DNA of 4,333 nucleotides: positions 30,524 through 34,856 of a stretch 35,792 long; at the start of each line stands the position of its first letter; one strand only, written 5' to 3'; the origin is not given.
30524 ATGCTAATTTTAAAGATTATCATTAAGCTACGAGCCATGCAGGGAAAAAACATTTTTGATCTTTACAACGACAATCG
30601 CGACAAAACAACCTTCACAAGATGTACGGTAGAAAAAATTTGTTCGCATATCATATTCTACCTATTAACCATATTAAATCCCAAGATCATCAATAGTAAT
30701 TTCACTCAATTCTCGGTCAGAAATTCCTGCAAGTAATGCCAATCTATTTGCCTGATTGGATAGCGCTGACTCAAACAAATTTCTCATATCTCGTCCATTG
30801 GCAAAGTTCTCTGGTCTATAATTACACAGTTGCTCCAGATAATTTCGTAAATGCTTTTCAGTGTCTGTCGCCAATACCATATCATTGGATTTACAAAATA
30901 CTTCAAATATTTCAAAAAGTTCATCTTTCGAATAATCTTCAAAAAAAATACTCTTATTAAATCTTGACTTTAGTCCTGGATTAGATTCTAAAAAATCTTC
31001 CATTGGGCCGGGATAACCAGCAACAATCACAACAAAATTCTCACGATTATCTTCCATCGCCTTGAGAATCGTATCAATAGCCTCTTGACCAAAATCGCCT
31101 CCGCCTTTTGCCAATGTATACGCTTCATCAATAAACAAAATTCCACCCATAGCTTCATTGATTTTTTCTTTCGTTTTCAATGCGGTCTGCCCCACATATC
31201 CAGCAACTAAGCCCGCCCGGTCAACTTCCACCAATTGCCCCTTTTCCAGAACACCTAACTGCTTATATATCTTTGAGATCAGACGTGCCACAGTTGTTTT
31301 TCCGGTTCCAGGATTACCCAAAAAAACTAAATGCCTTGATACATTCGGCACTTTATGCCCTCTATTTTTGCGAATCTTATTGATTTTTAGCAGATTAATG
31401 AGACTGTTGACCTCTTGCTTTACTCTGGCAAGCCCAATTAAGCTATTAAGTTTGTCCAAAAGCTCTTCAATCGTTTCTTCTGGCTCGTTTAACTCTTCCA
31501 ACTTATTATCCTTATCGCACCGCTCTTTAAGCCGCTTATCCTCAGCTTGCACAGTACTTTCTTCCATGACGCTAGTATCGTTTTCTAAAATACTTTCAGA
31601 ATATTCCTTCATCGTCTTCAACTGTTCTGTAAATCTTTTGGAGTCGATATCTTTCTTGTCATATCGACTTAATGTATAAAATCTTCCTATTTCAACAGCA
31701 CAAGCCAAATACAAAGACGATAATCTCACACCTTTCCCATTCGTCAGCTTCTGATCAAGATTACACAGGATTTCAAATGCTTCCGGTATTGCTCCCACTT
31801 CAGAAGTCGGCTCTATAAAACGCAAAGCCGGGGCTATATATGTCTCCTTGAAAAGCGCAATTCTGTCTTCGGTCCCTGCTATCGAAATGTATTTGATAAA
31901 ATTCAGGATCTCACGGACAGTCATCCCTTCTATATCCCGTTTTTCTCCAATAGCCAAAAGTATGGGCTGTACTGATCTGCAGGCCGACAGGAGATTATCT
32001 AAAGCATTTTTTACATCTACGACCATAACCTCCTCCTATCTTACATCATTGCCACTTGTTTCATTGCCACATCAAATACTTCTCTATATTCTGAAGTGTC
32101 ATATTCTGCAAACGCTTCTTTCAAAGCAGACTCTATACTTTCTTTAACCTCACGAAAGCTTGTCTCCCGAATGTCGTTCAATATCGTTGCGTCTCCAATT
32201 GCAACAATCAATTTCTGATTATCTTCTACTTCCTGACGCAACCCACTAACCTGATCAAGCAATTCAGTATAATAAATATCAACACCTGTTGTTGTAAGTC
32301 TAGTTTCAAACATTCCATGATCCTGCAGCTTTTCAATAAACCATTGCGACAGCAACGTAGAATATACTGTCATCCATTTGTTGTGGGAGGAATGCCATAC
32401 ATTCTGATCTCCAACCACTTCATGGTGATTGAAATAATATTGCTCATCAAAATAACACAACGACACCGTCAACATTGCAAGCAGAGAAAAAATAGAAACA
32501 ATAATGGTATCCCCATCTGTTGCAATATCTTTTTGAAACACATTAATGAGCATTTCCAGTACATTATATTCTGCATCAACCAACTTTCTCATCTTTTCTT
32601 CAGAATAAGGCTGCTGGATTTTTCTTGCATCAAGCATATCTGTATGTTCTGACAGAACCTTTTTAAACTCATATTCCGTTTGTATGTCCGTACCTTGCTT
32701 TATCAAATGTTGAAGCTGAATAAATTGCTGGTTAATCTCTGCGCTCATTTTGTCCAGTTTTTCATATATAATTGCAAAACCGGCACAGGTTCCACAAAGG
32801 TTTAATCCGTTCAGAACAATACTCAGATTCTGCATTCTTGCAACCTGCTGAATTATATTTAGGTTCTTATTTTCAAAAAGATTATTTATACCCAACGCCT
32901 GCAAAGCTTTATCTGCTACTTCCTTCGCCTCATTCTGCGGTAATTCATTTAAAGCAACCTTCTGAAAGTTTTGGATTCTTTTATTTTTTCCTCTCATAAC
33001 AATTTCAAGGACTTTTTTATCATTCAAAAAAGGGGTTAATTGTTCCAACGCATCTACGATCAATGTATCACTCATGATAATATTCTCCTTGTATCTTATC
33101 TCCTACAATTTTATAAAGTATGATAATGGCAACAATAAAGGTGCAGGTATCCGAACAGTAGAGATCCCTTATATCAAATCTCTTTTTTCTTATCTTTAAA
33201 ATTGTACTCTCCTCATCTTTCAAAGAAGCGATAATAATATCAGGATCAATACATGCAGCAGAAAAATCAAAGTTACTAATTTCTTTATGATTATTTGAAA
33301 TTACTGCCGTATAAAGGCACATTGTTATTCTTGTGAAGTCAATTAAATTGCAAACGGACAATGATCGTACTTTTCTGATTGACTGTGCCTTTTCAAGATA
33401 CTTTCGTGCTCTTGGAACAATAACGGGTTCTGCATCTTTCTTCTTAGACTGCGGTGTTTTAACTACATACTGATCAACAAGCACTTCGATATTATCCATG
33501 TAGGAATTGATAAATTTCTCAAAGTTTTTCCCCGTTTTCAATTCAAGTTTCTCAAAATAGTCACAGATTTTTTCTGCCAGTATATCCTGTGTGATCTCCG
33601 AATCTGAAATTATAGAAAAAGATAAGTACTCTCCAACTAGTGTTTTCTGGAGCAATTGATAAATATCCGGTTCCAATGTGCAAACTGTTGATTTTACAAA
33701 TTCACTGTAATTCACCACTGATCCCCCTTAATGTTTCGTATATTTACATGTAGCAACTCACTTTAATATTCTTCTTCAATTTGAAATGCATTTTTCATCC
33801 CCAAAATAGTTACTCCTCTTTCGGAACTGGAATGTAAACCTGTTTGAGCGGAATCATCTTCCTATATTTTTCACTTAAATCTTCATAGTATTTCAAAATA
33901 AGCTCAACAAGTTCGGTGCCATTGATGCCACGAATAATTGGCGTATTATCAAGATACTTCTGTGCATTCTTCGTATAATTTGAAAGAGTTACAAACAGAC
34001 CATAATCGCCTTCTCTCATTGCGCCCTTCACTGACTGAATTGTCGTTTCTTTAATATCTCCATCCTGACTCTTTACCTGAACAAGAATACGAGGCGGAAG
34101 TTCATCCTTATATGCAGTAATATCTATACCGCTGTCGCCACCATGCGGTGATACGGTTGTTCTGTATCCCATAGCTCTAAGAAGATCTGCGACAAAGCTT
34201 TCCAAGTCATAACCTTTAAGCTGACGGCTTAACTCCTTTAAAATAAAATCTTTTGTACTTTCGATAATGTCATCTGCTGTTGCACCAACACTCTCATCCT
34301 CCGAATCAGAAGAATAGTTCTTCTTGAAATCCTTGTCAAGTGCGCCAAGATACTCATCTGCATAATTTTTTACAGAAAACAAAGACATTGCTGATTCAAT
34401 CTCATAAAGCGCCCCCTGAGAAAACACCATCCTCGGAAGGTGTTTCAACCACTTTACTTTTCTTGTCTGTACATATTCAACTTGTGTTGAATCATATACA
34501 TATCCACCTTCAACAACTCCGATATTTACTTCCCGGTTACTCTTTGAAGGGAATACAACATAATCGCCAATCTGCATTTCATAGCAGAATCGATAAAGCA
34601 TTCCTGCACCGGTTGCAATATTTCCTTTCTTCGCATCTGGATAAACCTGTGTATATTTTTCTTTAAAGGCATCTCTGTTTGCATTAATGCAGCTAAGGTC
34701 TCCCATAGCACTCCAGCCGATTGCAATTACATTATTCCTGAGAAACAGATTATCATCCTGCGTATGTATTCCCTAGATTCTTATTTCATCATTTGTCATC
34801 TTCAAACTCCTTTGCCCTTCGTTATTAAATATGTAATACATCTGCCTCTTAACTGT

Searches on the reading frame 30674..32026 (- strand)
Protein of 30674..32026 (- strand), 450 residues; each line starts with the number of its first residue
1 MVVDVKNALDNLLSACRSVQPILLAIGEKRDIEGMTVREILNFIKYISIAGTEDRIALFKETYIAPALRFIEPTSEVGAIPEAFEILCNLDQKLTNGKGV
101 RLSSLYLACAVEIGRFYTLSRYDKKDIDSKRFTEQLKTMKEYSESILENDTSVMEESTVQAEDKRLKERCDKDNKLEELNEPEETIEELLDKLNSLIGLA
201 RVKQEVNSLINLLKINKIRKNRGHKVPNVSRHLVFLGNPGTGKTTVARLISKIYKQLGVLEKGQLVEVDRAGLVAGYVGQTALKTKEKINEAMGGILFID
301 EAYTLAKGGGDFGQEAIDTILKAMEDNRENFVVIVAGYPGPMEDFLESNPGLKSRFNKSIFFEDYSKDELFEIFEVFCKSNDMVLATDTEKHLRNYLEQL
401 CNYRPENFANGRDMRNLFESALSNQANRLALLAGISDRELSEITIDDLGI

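Call 8: search_protein_families(library=pfam, proteins=[window:30674-32026:-], max_evalue=0.001)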
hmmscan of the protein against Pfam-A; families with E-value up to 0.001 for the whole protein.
window:30674-32026:- (450 aa): 7 families
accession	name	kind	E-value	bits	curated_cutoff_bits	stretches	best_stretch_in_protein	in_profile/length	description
PF00004.35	AAA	-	2.9e-16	60.5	21.2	1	234-363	2-130/131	ATPase family associated with various cellular activities (AAA)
PF17866.7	AAA_lid_6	-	2.6e-14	53.5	24.3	1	388-448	2-60/60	AAA lid domain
PF01078.27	Mg_chelatase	-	0.0002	21.2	20.3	0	231-258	23-50/207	Magnesium chelatase, subunit ChlI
PF13401.12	AAA_22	-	0.00029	21.6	27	0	231-255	6-30/130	AAA domain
PF05496.18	RuvB_N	-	0.00048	20.4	27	0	228-330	31-114/159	Holliday junction DNA helicase RuvB P-loop domain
PF07728.20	AAA_5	-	0.00083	19.8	22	0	232-261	1-30/139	AAA domain (dynein-related subfamily)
PF13245.12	AAA_19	-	0.00097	19.8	25.1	0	231-308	12-71/134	AAA domain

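Call 84: find_encoding_contigs(protein=window:30674-32026:-, flank=8000, max_places=6)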
Protein window:30674-32026:- (450 aa): 22 contigs read that carry it; 6 places shown.
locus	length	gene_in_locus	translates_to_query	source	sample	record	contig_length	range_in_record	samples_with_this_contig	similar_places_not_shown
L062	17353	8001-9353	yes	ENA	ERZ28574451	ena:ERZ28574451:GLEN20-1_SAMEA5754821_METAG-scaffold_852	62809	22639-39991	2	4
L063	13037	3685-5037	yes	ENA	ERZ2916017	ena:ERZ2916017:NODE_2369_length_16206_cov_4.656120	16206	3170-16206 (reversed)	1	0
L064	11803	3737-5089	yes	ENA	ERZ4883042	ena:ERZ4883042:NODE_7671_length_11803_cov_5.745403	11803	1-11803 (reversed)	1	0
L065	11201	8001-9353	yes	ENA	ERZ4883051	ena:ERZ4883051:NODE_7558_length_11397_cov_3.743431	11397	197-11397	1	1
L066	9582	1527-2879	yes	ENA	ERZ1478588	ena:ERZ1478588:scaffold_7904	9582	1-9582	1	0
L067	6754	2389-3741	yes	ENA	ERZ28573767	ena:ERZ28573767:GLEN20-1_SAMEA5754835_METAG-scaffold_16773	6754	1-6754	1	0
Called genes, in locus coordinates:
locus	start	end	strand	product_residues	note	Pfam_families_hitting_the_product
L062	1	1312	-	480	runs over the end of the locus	PF02976:MutH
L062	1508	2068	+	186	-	-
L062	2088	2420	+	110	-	PF03819:MazG (weak), PF12643:MazG-like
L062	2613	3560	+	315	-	PF13395:HNH_4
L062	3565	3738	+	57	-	-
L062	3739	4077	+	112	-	PF05891:Methyltransf_PK (weak)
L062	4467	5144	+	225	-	-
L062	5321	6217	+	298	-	PF28530:DUF8426, PF04471:Mrr_cat, PF22722:NA-iREase1 (weak)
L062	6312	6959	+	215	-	-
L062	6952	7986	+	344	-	-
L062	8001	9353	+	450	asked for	PF00004:AAA, PF17866:AAA_lid_6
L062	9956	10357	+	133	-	PF26566:PH_40 (weak)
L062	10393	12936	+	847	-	PF23894:LD_SV2 (faint), PF13576:Pentapeptide_3 (faint), PF13599:Pentapeptide_4 (weak), PF00805:Pentapeptide (weak)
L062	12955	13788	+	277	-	-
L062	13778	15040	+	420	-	PF00278:Orn_DAP_Arg_deC, PF01168:Ala_racemase_N, PF02784:Orn_Arg_deC_N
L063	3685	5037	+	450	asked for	PF00004:AAA, PF17866:AAA_lid_6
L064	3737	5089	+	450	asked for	PF00004:AAA, PF17866:AAA_lid_6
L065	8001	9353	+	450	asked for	PF00004:AAA, PF17866:AAA_lid_6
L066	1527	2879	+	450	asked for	PF00004:AAA, PF17866:AAA_lid_6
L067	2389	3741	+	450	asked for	PF00004:AAA, PF17866:AAA_lid_6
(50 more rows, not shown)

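Call 90: search_protein_families(library=padloc, proteins=[window:30674-32026:-], max_evalue=0.00001)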
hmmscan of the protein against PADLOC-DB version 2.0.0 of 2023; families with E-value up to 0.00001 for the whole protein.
window:30674-32026:- (450 aa): 6 families
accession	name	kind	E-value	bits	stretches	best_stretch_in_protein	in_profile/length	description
PDLC02196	IetA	-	1.2e-09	36.1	1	140-311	43-198/374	-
PDLC04232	IetA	-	2e-08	32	1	137-312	20-193/330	-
PDLC03838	DolB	-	5.2e-08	30.5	0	131-265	78-199/375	-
PDLC02195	IetA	-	1.6e-06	25.7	1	152-308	61-210/395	-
PDLC00915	TRIP13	-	2e-06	25.5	1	218-288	51-121/302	TRIP13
PDLC04606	PDC-M37B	-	4.2e-06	24.2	0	141-301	94-252/390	-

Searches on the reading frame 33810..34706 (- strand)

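Call 8: search_protein_families(library=pfam, proteins=[window:33810-34706:-], max_evalue=0.001)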
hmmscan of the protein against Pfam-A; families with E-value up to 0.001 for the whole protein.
window:33810-34706:- (298 aa): 2 families
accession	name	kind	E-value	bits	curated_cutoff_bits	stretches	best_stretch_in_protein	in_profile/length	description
PF04471.18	Mrr_cat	-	2.1e-24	86.3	21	1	161-270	2-115/115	Restriction endonuclease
PF22722.2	NA-iREase1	-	6.7e-07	29.7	27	1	168-267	1-105/106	NACHT-associated inactive Restriction Endonuclease 1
